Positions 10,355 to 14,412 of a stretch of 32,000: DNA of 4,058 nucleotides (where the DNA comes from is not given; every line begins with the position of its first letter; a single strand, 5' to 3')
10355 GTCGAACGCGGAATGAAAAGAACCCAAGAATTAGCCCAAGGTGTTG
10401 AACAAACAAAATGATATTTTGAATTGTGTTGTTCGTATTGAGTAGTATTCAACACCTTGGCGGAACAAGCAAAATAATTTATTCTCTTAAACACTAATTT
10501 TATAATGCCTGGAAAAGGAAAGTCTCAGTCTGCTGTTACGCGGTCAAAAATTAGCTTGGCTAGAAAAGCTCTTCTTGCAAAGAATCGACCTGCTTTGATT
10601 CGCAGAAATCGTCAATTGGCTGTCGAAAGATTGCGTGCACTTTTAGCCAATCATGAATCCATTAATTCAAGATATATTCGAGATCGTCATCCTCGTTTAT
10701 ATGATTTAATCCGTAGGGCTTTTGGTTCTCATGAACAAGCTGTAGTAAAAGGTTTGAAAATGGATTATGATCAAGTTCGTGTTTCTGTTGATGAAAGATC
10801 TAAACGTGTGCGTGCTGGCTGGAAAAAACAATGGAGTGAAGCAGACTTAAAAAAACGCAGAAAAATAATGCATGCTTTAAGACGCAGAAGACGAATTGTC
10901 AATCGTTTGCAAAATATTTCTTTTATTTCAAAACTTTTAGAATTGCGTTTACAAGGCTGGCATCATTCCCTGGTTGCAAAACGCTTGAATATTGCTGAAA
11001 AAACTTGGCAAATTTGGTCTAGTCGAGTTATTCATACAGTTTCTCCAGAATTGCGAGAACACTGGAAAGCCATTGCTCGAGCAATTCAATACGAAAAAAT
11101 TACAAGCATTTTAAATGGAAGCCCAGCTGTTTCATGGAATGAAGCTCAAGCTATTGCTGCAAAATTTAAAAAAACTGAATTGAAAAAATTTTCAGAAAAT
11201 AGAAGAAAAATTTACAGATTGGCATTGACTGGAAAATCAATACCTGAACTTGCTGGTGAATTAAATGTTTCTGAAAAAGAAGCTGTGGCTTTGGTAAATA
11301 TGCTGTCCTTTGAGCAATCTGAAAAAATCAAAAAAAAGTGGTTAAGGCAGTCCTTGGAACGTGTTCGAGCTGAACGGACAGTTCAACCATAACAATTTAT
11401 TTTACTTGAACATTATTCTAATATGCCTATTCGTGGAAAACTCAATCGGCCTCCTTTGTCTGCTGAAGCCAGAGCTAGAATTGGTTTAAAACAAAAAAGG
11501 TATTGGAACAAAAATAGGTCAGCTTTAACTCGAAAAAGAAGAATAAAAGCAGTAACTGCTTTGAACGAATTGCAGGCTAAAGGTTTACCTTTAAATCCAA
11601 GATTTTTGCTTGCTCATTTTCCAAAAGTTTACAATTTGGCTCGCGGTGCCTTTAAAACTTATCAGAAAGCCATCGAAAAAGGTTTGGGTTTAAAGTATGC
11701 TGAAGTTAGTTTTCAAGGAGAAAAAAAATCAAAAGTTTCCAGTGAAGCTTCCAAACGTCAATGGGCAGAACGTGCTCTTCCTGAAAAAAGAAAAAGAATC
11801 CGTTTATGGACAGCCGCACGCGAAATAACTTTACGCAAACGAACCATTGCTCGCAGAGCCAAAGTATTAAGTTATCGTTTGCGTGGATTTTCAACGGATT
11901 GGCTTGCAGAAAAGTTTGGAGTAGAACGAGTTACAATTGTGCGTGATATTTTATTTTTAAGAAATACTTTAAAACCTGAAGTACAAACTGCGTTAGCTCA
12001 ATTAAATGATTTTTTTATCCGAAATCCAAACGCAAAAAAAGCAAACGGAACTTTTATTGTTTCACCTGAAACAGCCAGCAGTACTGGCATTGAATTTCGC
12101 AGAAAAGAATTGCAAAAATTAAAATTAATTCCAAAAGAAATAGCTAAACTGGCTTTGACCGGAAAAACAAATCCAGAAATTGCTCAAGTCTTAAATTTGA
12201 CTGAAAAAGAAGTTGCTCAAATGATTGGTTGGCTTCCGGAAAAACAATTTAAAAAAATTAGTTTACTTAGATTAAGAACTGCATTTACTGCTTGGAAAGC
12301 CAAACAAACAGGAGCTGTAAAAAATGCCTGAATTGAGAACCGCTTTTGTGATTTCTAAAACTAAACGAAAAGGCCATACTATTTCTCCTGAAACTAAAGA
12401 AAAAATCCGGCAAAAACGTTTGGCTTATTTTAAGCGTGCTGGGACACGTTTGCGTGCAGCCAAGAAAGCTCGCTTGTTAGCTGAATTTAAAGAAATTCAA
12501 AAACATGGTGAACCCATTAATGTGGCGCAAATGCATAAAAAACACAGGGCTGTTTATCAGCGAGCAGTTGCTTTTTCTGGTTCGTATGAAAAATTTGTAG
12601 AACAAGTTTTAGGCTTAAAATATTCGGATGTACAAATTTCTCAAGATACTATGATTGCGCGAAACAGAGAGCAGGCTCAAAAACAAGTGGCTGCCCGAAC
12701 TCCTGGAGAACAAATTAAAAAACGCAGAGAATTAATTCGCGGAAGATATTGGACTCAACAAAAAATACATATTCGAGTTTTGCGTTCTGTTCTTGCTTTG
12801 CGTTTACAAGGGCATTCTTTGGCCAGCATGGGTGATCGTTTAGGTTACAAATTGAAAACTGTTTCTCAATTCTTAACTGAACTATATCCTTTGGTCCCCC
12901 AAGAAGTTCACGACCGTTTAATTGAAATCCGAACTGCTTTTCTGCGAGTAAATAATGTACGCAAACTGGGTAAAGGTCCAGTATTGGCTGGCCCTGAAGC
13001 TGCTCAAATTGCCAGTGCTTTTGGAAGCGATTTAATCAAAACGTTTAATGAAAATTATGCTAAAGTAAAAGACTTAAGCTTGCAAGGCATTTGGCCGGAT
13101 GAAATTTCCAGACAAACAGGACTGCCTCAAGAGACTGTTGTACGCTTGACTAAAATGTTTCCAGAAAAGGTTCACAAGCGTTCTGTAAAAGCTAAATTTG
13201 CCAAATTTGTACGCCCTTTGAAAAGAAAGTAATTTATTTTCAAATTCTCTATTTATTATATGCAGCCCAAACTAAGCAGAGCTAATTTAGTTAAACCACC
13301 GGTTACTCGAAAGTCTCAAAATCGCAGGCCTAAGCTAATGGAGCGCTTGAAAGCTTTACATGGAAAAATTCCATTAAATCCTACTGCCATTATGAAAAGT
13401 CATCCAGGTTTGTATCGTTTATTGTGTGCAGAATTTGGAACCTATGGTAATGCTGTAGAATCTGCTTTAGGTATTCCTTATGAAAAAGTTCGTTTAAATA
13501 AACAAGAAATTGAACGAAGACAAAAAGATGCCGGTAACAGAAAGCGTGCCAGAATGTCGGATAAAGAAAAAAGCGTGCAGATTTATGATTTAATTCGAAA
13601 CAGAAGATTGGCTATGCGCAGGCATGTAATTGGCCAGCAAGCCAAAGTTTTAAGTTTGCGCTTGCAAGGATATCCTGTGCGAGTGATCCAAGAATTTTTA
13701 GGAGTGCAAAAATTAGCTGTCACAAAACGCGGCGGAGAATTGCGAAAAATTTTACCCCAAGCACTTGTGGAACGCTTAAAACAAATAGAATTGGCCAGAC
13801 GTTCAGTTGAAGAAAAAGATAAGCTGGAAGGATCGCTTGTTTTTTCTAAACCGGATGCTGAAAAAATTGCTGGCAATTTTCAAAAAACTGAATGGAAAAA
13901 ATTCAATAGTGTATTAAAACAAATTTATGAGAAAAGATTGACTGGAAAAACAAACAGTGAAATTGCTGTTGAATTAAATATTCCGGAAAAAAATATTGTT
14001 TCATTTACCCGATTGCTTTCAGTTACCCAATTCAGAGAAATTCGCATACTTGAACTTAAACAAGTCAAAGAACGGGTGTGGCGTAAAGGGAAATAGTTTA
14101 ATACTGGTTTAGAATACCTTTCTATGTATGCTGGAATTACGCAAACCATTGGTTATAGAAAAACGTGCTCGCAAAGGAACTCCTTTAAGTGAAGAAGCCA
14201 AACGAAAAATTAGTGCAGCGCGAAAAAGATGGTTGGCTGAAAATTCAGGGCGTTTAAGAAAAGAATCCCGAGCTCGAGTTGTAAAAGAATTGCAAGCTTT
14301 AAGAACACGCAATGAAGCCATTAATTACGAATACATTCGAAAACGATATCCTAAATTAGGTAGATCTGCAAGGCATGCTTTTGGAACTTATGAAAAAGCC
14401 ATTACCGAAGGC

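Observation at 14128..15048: Architecture resembles homing-endonuclease DNA-binding modules without any nuclease domain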

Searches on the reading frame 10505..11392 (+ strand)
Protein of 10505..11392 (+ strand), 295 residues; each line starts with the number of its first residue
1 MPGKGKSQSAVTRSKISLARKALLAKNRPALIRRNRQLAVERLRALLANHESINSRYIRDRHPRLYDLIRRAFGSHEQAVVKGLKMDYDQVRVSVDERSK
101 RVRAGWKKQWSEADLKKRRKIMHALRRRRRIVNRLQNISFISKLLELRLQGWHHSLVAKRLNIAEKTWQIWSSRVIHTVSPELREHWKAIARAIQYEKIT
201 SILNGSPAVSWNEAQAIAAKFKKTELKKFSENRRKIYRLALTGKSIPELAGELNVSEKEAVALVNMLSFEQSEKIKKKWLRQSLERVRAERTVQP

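Call 4: search_protein_families(library=pfam, proteins=[window:10505-11392:+], max_evalue=10)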
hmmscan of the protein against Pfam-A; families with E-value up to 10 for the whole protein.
window:10505-11392:+ (295 aa): 7 families
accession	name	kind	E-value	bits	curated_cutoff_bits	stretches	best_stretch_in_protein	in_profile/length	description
PF08281.18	Sigma70_r4_2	-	0.00078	19.5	25.7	1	230-258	12-41/54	Sigma-70, region 4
PF00196.25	GerE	-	0.0029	17.6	23.5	2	229-258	3-32/57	Bacterial regulatory proteins, luxR family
PF13936.12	HTH_38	-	0.0057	16.8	27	1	231-256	8-33/44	Helix-turn-helix domain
PF19610.4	DUF6115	-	0.0084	16.9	27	1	213-259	80-126/134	Family of unknown function (DUF6115)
PF13384.12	HTH_23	-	0.57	10.5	24.6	1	232-257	6-31/50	Homeodomain-like domain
PF18689.6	PriX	-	0.79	10.5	25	1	255-291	34-71/95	Primase X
PF13518.12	HTH_28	-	4.4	7.9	25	1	233-257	2-26/52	Helix-turn-helix domain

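Call 69: search_protein_families(library=phrogs, proteins=[window:10505-11392:+], max_evalue=0.01)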
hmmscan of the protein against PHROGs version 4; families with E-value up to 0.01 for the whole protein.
window:10505-11392:+ (295 aa): 0 families

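Call 70: search_protein_families(library=ncbifam, proteins=[window:10505-11392:+], max_evalue=0.01)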
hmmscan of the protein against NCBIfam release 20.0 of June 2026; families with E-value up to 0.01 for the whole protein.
window:10505-11392:+ (295 aa): 1 family
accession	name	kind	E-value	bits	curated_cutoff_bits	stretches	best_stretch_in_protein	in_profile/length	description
NF002991.1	PRK03739.1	subfamily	0.0069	15.1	455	0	37-90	294-348/550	2-isopropylmalate synthase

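Call 98: search_protein_families(library=padloc, proteins=[window:10505-11392:+], max_evalue=0.01)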
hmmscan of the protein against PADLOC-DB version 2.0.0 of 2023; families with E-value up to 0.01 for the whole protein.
window:10505-11392:+ (295 aa): 0 families

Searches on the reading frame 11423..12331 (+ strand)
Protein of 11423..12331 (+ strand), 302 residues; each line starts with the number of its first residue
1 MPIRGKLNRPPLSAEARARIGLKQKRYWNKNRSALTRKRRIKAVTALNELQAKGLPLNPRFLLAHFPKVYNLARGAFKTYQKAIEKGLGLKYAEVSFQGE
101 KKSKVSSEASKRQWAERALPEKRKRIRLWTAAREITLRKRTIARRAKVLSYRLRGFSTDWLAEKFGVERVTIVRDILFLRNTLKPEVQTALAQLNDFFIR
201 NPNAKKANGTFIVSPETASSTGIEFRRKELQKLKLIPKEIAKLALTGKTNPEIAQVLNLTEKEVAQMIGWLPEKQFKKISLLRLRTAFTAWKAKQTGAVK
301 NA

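Call 4: search_protein_families(library=pfam, proteins=[window:11423-12331:+], max_evalue=10)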
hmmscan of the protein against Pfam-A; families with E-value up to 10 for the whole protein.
window:11423-12331:+ (302 aa): 8 families
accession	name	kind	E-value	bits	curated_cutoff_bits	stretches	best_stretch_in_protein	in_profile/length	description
PF08279.18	HTH_11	-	0.00076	19.8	25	1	156-183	16-43/55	HTH domain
PF00196.25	GerE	-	0.0018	18.3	23.5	1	238-264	8-34/57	Bacterial regulatory proteins, luxR family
PF08281.18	Sigma70_r4_2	-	0.0024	17.9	25.7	1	245-268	24-47/54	Sigma-70, region 4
PF13518.12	HTH_28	-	0.0025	18.3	25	1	144-171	1-28/52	Helix-turn-helix domain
PF07638.17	Sigma70_ECF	-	0.0044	17.4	21.1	1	146-187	141-183/185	ECF sigma factor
PF14304.11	CSTF_C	-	0.047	13.8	24.3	1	253-283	9-35/41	Transcription termination and cleavage factor C-terminal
PF13384.12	HTH_23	-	0.1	12.9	24.6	1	239-261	9-31/50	Homeodomain-like domain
PF24580.1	DUF7607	-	0.34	11.5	27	1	109-153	14-62/110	Domain of unknown function (DUF7607)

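Call 69: search_protein_families(library=phrogs, proteins=[window:11423-12331:+], max_evalue=0.01)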
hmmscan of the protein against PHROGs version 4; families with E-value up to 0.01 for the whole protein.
window:11423-12331:+ (302 aa): 3 families
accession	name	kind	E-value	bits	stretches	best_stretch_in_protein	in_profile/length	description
phrog_25054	-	unknown function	3.6e-05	24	1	141-187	105-151/269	-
phrog_3855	-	DNA, RNA and nucleotide metabolism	5.7e-05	24.5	0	238-267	70-99/115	HTH DNA binding protein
phrog_664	-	DNA, RNA and nucleotide metabolism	0.0074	17.1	0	111-175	10-72/210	DNA binding protein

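Call 70: search_protein_families(library=ncbifam, proteins=[window:11423-12331:+], max_evalue=0.01)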
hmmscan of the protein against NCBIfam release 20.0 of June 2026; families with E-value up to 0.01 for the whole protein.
window:11423-12331:+ (302 aa): 1 family
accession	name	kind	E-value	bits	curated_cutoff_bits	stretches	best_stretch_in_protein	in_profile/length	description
TIGR02937.1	sigma70-ECF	superfamily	0.00068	19.3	42.9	0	94-184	85-162/165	sigma-70 family RNA polymerase sigma factor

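Call 98: search_protein_families(library=padloc, proteins=[window:11423-12331:+], max_evalue=0.01)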
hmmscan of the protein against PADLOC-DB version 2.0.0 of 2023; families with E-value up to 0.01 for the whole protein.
window:11423-12331:+ (302 aa): 1 family
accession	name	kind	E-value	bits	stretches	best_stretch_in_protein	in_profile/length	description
PDLC01457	WYL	-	0.0081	13.8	0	154-213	17-59/229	"CAS-I,CAS-II,CAS-III,CAS-IV,CAS-V,CAS-VI; associated_signaling"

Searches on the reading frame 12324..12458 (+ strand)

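Call 31: search_protein_families(library=pfam, proteins=[window:12324-12458:+], max_evalue=10)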
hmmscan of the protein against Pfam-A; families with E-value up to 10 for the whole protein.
seq(45 aa): 1 family
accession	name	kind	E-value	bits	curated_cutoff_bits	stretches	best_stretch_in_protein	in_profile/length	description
PF17728.7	BsuBI_PstI_RE_N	-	0.087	13.1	27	1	14-40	60-86/140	BsuBI/PstI restriction endonuclease HTH domain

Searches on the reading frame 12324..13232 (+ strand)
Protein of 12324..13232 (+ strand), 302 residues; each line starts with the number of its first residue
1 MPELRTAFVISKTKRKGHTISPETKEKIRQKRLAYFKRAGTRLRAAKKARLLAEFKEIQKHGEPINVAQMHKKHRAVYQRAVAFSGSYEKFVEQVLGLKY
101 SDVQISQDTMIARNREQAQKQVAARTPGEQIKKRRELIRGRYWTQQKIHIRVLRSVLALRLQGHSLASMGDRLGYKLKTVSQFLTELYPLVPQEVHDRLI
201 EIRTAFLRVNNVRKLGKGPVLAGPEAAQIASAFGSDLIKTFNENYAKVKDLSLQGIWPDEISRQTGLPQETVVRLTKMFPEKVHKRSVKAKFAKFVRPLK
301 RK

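Call 4: search_protein_families(library=pfam, proteins=[window:12324-13232:+], max_evalue=10)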
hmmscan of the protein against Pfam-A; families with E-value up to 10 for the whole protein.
window:12324-13232:+ (302 aa): 4 families
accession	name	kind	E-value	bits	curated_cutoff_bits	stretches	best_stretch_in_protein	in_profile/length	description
PF04545.22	Sigma70_r4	-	0.031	14.2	24.1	1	155-183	11-40/50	Sigma-70, region 4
PF07028.16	DUF1319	-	0.041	14.5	28.1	1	153-203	35-85/109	Protein of unknown function (DUF1319)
PF03063.25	Prismane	-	0.048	12.8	27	1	77-188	51-151/513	Prismane/CO dehydrogenase family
PF16310.10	DUF4952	-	0.067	13.9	25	1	69-99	38-68/77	Domian of unknown function (DUF4952)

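Call 69: search_protein_families(library=phrogs, proteins=[window:12324-13232:+], max_evalue=0.01)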
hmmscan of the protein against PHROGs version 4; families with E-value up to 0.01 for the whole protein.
window:12324-13232:+ (302 aa): 1 family
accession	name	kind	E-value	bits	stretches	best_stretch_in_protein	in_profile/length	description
phrog_3855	-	DNA, RNA and nucleotide metabolism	0.00041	21.7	0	154-182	70-98/115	HTH DNA binding protein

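Call 70: search_protein_families(library=ncbifam, proteins=[window:12324-13232:+], max_evalue=0.01)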
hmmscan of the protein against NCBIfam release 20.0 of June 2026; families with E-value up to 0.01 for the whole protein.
window:12324-13232:+ (302 aa): 0 families

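Call 98: search_protein_families(library=padloc, proteins=[window:12324-13232:+], max_evalue=0.01)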
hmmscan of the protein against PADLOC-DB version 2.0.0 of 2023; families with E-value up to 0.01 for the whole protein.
window:12324-13232:+ (302 aa): 1 family
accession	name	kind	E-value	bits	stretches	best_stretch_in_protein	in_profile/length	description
PDLC03682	HEase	-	0.00042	18.4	1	143-215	40-110/152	homing endonuclease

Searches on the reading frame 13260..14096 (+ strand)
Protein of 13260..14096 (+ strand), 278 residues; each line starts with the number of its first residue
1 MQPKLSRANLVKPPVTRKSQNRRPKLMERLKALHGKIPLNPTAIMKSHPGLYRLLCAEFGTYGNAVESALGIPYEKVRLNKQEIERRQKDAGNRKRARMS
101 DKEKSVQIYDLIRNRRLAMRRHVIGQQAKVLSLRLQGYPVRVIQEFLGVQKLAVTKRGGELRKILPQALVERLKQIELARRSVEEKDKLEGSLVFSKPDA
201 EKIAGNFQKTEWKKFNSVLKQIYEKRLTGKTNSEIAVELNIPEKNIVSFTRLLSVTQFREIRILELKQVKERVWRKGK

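Call 4: search_protein_families(library=pfam, proteins=[window:13260-14096:+], max_evalue=10)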
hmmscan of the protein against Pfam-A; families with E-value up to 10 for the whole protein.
window:13260-14096:+ (278 aa): 4 families
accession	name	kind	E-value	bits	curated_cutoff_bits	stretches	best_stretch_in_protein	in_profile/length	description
PF08281.18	Sigma70_r4_2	-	0.002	18.2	25.7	1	224-246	20-43/54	Sigma-70, region 4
PF00196.25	GerE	-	0.0024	17.9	23.5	1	221-247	9-35/57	Bacterial regulatory proteins, luxR family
PF13384.12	HTH_23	-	0.081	13.2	24.6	1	127-150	7-30/50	Homeodomain-like domain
PF17588.7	DUF5486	-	1.3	9.4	27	1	72-97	4-29/53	Family of unknown function (DUF5486)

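Call 57: find_related_loci(query=window:13260-14096:+, collection=viral_contigs, flank=8000)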
Query window:13260-14096:+ (278 aa) in viral_contigs; peptide patterns used: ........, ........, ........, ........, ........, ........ (x = any residue, [..] = any of these).
10 stretches matched a pattern, but none encodes a relative of the query by tblastn (E <= 1e-3).

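Call 69: search_protein_families(library=phrogs, proteins=[window:13260-14096:+], max_evalue=0.01)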
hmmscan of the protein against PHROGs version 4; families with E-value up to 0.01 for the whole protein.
window:13260-14096:+ (278 aa): 0 families

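Call 70: search_protein_families(library=ncbifam, proteins=[window:13260-14096:+], max_evalue=0.01)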
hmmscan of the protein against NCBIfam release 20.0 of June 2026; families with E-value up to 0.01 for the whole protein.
window:13260-14096:+ (278 aa): 0 families

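Call 98: search_protein_families(library=padloc, proteins=[window:13260-14096:+], max_evalue=0.01)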
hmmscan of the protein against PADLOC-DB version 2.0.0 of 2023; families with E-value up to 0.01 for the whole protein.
window:13260-14096:+ (278 aa): 0 families

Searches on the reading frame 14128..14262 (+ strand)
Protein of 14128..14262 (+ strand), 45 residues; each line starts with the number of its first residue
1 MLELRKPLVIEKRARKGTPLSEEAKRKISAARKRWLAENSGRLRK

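Call 31: search_protein_families(library=pfam, proteins=[window:14128-14262:+], max_evalue=10)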
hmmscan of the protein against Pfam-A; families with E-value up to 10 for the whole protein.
seq(45 aa): 2 families
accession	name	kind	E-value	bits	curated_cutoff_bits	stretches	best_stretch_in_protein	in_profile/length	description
PF07460.16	NUMOD3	-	0.0036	17.6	20.4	1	17-33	1-17/37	NUMOD3 motif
PF10723.15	RepB-RCR_reg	-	0.0039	17.5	21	1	14-34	16-36/81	Replication regulatory protein RepB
